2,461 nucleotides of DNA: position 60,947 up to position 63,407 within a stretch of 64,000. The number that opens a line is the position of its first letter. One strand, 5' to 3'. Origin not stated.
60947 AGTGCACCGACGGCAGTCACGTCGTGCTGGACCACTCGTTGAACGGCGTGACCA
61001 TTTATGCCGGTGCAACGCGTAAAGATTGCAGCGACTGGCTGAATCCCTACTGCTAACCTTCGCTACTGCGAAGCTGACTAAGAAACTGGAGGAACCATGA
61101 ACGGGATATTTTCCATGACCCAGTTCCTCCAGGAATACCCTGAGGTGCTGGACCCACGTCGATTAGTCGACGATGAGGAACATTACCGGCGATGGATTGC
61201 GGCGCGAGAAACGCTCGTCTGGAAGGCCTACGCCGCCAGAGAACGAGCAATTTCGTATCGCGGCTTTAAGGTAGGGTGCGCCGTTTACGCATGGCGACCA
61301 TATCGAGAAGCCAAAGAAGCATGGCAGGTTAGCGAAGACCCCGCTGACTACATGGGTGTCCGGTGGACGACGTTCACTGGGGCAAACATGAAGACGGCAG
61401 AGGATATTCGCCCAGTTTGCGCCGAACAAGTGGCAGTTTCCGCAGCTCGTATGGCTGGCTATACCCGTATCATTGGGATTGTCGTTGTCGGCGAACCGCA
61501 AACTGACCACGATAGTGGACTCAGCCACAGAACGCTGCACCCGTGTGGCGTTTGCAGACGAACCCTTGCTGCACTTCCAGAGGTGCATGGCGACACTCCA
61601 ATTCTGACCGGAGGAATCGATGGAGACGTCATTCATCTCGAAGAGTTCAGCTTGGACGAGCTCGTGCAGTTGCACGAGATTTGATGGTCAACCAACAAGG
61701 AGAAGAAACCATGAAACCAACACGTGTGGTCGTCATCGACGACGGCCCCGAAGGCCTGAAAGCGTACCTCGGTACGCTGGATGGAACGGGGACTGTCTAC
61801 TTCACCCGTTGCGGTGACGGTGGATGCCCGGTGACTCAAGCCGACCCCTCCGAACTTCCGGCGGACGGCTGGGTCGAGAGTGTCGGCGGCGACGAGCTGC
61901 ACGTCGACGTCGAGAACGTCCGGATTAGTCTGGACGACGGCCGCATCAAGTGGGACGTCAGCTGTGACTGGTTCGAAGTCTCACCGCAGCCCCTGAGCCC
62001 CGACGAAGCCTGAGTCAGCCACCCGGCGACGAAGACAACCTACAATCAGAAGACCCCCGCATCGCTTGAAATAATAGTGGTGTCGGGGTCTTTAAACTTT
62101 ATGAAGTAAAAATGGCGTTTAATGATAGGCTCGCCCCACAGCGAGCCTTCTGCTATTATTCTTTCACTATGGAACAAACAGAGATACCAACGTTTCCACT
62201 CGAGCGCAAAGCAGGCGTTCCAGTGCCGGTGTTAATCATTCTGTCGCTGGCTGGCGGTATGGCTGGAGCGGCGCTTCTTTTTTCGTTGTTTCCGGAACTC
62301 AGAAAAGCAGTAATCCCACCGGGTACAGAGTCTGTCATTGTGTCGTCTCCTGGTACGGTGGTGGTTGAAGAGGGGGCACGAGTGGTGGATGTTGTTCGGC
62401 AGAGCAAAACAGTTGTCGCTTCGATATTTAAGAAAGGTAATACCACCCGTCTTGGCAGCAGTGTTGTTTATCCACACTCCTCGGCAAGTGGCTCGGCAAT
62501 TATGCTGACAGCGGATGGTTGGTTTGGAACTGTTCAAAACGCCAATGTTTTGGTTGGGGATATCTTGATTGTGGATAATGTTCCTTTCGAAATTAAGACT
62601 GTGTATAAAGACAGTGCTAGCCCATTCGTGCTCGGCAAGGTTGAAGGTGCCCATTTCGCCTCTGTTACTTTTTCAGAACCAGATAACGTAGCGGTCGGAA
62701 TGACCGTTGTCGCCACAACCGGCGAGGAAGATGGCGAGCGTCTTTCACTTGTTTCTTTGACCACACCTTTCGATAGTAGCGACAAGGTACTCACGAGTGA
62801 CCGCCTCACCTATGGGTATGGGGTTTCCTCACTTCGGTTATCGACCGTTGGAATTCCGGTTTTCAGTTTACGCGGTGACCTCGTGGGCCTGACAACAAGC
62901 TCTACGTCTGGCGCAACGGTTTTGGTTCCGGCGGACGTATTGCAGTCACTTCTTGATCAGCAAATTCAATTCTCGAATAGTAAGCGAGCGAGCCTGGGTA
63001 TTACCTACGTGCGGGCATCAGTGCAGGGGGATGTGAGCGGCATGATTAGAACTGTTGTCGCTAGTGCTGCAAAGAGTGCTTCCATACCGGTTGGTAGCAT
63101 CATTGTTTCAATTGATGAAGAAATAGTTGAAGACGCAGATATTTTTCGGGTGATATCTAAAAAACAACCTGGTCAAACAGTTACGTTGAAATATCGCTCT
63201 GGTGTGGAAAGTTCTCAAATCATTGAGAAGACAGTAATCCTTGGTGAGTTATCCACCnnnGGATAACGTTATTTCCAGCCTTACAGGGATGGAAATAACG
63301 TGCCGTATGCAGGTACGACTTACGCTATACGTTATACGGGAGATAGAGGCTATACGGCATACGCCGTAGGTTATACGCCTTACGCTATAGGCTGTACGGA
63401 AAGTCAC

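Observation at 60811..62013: High-GC, strong-SD three-gene module encoding a CDA-fold deaminase flanked by two small proteins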

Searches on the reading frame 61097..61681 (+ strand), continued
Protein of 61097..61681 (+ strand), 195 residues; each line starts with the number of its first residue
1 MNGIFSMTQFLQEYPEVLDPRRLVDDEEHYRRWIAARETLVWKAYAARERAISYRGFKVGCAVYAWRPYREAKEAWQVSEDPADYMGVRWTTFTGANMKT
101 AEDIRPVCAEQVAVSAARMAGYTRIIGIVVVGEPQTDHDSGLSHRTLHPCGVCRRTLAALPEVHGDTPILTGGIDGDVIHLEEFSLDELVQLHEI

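Call 87: search_dna_similar(query=window:61097-61681:+, collection=phages, mode=protein, max_evalue=0.001)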
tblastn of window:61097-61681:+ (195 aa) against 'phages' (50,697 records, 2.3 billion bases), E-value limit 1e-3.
Records with a match: 1; places in all: 1; records where one place covers at least 80% of the query: 0.
Best place of each record, by identity: <60% 1.
By first word of the organism name: Bacteriophage 1.
By host as written in the record: - 1.
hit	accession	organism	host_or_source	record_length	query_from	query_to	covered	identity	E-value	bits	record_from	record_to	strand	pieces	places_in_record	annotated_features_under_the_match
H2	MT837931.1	Bacteriophage sp.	human fecal samples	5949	37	190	79%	29.9%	6e-4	45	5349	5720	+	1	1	record has no annotation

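Call 93: find_encoding_contigs(protein=P0002, flank=3000, max_places=2)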
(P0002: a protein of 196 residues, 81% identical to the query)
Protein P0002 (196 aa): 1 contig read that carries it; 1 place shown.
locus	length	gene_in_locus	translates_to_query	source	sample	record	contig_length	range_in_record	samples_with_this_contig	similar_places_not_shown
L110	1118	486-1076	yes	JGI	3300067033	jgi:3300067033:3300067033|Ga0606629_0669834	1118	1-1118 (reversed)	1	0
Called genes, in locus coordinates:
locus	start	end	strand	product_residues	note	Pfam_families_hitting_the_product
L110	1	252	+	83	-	?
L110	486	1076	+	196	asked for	PF00383:dCMP_cyt_deam_1 (faint)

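Call 94: find_encoding_contigs(protein=P0004, flank=3000, max_places=2)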
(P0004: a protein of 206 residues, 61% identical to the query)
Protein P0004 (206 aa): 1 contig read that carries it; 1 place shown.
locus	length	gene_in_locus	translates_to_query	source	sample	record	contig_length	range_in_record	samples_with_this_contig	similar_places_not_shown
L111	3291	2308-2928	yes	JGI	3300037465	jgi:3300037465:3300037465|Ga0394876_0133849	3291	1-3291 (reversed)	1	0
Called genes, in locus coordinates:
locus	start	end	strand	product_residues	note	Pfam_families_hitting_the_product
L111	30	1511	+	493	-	PF00664:ABC_membrane, PF13191:AAA_16 (faint), PF00005:ABC_tran, PF02463:SMC_N (faint), PF13401:AAA_22 (faint)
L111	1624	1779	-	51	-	-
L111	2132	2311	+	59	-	-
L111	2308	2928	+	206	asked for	PF00383:dCMP_cyt_deam_1 (faint)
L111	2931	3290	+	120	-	?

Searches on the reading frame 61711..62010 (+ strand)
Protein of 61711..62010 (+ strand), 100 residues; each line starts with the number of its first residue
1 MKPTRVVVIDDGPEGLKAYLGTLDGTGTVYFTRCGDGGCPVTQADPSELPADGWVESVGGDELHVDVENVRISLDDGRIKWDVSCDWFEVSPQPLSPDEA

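Call 6: search_protein_families(library=pfam, proteins=[window:61711-62010:+], max_evalue=0.1)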
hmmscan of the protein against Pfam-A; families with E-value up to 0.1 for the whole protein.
window:61711-62010:+ (100 aa): 0 families

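Call 7: search_protein_families(library=ncbifam, proteins=[window:61711-62010:+], max_evalue=1)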
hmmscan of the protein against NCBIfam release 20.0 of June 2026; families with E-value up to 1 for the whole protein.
window:61711-62010:+ (100 aa): 0 families

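Call 8: search_protein_families(library=phrogs, proteins=[window:61711-62010:+], max_evalue=1)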
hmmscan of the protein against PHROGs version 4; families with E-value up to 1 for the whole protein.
window:61711-62010:+ (100 aa): 0 families

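Call 9: search_protein_families(library=padloc, proteins=[window:61711-62010:+], max_evalue=1)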
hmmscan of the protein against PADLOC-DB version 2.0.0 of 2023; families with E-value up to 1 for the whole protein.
window:61711-62010:+ (100 aa): 0 families

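Call 17: find_homologous_proteins(query=window:61711-62010:+, max_evalue=0.01)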
Query window:61711-62010:+ (100 aa): 3 proteins with E <= 0.01 among 5 candidates.
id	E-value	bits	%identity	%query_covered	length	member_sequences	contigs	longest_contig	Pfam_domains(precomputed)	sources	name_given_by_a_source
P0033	9.0e-62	224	99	100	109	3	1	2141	-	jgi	jgi:hypothetical protein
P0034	9.1e-25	105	58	90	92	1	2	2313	-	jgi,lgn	jgi:hypothetical protein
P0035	1.5e-19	88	52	90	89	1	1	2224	-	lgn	-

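Call 19: find_encoding_contigs(protein=P0034, flank=5000, max_places=3)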
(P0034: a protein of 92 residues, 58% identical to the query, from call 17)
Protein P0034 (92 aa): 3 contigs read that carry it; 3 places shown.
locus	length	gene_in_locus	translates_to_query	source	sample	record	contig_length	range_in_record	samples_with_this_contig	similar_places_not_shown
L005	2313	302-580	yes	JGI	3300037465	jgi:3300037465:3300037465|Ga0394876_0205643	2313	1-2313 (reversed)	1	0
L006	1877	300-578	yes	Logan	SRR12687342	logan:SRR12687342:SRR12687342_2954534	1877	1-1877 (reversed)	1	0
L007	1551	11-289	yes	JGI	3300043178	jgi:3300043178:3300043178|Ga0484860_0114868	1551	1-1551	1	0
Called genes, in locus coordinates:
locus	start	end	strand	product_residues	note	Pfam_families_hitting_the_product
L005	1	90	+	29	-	?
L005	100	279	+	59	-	-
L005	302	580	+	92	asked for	-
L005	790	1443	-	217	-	-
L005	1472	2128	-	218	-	-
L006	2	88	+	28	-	?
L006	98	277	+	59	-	-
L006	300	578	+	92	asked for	-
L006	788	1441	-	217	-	-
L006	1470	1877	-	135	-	?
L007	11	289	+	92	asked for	-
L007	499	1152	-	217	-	-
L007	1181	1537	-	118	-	-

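Call 20: find_encoding_contigs(protein=P0035, flank=5000, max_places=3)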
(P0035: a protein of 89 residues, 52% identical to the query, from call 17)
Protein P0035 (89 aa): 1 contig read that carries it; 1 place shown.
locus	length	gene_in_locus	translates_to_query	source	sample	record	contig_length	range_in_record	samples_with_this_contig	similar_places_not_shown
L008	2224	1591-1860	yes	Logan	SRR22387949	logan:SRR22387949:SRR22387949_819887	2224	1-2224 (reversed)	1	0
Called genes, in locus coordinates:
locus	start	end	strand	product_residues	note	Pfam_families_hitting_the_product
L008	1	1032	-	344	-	?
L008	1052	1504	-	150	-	-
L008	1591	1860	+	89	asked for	-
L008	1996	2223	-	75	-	?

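Call 21: find_encoding_contigs(protein=P0033, flank=5000, max_places=3)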
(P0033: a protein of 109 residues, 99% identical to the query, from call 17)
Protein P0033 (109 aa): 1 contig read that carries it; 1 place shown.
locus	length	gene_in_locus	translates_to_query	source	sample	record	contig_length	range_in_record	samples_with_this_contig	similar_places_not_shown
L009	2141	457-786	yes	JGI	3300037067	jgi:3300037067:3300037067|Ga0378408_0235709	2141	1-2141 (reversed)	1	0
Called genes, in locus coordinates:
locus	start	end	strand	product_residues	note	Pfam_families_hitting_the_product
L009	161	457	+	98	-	-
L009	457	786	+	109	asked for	-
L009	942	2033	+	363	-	-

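Call 58: search_solved_structures(query=A4, max_evalue=10)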
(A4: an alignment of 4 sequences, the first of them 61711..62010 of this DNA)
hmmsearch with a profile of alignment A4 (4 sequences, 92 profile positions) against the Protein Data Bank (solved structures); distinct sequences matched with E-value up to 10: 0.

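Call 64: predict_structure(alignment_id=A4)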
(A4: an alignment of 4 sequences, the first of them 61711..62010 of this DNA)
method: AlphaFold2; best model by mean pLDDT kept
length: 100 residues; sequences in the alignment: 4
mean_pLDDT: 40.5   pTM: 0.33
mean pLDDT of the five models: 40.5, 38.4, 37.9, 35.9, 35.3
residues with pLDDT >= 90: 0; 70-90: 0; 50-70: 20; < 50: 80
segments of 3 or more residues with pLDDT < 50: 15-20, 25-71, 79-100
pLDDT, mean of each block of 10 residues (from residue 1): 52 48 45 37 32 27 34 51 39 40
secondary structure, 60 per line:
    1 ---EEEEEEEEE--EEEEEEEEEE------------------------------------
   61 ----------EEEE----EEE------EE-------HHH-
elements in order: E4-12 E15-24 E71-74 E79-81

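Call 69: search_protein_families(library=pfam, proteins=[L005:100-276:+, L005:790-1440:-, L005:1472-2125:-, L008:1-1032:-, L008:1052-1501:-], max_evalue=0.05)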
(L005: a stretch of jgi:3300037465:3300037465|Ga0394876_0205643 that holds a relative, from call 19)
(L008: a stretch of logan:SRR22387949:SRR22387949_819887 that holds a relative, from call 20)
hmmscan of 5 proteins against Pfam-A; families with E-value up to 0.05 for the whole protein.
L005:100-276:+ (59 aa): 1 family
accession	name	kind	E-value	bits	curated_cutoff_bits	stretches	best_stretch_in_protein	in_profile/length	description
PF25541.1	TBCA_PH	-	0.0051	17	27.8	1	4-52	36-83/139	PH domain-containing proteins, TBCA domain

L005:790-1440:- (216 aa): 0 families

L005:1472-2125:- (217 aa): 0 families

L008:1-1032:- (344 aa): 4 families
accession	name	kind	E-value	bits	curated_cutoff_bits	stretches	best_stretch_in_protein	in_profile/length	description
PF09334.17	tRNA-synt_1g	-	5.2e-98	328.8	20.1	2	138-342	164-375/391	tRNA synthetases class I (M)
PF00133.28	tRNA-synt_1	-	3e-29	102.4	22.7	2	221-329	299-409/414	tRNA synthetases class I (I, L, M and V)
PF01406.26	tRNA-synt_1e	-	1.4e-15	58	27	2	12-119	19-125/301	tRNA synthetases class I (C) catalytic domain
PF01921.24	tRNA-synt_1f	-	0.00049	19.5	27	1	290-327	278-315/360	tRNA synthetases class I (K)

L008:1052-1501:- (149 aa): 0 families

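Call 84: search_dna_similar(query=window:61711-62010:+, collection=phages, mode=protein, max_evalue=0.01)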
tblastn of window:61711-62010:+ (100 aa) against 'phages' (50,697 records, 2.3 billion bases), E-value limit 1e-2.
No match.

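Call 85: search_dna_similar(query=window:61711-62010:+, collection=plasmids, mode=protein, max_evalue=0.01)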
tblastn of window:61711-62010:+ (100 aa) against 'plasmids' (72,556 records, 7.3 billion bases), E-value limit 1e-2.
No match.

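Call 91: find_related_loci(query=A4, collection=viral_contigs, flank=5000)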
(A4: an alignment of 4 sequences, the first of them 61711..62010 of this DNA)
Query A4 (100 aa) in viral_contigs; peptide patterns used: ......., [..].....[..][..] (x = any residue, [..] = any of these).
36 stretches matched a pattern, but none encodes a relative of the query by tblastn (E <= 1e-3).

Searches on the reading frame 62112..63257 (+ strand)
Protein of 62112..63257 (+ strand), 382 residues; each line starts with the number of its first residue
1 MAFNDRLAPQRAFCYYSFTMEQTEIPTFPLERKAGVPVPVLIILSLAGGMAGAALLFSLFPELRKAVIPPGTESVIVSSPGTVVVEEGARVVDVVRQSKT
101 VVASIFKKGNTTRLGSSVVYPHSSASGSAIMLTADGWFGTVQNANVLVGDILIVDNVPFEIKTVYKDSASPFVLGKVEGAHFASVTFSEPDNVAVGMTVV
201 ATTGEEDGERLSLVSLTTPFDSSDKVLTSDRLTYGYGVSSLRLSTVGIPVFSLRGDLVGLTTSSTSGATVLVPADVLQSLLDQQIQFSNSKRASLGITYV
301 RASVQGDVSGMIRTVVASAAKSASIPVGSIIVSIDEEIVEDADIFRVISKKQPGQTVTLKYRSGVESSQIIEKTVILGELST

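Call 6: search_protein_families(library=pfam, proteins=[window:62112-63257:+], max_evalue=0.1)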
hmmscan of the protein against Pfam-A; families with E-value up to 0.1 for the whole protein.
window:62112-63257:+ (382 aa): 4 families
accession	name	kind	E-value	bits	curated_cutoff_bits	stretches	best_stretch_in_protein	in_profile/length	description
PF13180.12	PDZ_2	-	0.0032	18.1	27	1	313-362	17-68/80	PDZ domain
PF00595.29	PDZ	-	0.0043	17.8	23.2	1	284-360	1-79/81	PDZ domain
PF13365.12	Trypsin_2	-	0.03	15.5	27.6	1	127-260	10-144/144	Trypsin-like peptidase domain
PF15588.11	Imm10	-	0.03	15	28.6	1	195-266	15-83/105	Immunity protein 10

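Call 37: search_protein_families(library=ncbifam, proteins=[window:62112-63257:+], max_evalue=0.001)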
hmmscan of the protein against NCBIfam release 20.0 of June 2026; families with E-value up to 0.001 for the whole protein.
window:62112-63257:+ (382 aa): 2 families
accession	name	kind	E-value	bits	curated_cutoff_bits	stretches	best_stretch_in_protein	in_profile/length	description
TIGR02037.1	degP_htrA_DO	subfamily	4.2e-08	32.6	416.2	1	247-364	184-317/434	Do family serine endopeptidase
NF007526.1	PRK10139.1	equivalog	9.9e-06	24.5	756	1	241-360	210-345/456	serine endoprotease DegQ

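Call 60: find_related_loci(query=window:62112-63257:+, collection=metagenome_contigs, flank=7000)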
Query window:62112-63257:+ (382 aa) in metagenome_contigs; peptide patterns used: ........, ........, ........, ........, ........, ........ (x = any residue, [..] = any of these).
390 stretches matched a pattern, but none encodes a relative of the query by tblastn (E <= 1e-3).
